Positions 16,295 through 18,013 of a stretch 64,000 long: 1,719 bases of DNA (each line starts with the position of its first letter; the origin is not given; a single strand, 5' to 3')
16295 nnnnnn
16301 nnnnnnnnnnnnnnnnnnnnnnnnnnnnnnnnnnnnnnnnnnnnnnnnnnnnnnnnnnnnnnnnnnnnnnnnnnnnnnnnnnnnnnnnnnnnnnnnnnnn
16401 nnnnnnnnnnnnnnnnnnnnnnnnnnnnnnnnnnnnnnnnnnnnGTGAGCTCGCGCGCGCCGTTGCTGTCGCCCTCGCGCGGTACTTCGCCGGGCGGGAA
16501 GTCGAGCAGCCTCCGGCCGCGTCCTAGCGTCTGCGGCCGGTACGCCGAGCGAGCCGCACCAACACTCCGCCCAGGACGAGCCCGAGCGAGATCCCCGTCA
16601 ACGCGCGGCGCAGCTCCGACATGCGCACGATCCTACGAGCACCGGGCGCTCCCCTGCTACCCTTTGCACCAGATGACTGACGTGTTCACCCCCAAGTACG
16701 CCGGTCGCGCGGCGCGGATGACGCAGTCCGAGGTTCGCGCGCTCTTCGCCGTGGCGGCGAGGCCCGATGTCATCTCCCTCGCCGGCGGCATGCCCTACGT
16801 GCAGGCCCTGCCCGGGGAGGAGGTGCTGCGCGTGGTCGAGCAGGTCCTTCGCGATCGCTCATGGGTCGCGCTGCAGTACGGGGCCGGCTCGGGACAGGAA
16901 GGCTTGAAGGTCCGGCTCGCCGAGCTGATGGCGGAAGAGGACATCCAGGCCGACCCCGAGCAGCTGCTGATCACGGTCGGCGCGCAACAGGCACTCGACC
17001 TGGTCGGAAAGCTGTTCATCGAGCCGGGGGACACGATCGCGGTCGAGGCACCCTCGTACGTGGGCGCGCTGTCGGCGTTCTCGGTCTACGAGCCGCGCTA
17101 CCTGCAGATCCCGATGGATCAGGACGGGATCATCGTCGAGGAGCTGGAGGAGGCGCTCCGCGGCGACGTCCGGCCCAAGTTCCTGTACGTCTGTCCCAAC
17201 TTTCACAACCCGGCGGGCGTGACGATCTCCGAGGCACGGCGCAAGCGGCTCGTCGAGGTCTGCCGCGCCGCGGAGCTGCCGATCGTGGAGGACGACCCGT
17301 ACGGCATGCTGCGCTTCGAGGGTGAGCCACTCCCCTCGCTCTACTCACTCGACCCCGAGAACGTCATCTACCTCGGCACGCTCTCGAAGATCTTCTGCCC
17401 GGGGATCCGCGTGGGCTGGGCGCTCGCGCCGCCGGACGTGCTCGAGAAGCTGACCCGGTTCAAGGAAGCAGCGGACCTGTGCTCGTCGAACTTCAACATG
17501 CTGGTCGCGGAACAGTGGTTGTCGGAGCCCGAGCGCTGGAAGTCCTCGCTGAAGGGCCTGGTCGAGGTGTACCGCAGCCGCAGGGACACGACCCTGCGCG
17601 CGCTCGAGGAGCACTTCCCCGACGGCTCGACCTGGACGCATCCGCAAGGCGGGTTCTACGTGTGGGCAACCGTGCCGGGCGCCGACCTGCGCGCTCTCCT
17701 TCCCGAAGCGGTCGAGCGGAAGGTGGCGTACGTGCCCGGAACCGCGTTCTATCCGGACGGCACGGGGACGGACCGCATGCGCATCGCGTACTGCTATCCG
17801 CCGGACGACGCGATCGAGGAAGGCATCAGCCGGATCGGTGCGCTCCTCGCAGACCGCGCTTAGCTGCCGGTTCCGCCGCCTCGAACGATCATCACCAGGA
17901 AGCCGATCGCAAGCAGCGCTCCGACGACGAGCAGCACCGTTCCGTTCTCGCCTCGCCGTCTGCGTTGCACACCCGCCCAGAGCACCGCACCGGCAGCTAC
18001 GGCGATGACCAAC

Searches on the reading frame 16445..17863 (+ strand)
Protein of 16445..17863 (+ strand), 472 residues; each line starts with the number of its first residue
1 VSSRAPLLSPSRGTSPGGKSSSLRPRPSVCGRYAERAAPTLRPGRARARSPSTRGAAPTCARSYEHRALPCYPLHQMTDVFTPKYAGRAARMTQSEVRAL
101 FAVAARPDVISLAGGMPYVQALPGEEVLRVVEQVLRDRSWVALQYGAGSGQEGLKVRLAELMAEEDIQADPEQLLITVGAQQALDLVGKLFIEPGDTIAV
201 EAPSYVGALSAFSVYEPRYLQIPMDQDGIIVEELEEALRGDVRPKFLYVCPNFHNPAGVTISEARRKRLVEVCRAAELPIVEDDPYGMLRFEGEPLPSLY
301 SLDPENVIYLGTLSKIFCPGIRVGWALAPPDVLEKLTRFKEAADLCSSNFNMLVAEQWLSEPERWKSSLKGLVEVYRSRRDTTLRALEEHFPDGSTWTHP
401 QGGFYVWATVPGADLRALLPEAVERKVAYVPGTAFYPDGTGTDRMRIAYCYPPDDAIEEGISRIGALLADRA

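Call 22: search_protein_families(library=pfam, proteins=[window:16445-17863:+], max_evalue=0.001)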
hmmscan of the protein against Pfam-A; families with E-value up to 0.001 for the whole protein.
window:16445-17863:+ (472 aa): 2 families
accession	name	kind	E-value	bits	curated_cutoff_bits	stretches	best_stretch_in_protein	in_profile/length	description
PF00155.27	Aminotran_1_2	-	1.1e-34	120.7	19.7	1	129-464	21-361/361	Aminotransferase class I and II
PF12897.13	Asp_aminotransf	-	3.6e-12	46.2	27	1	202-463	131-404/421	Aspartate amino-transferase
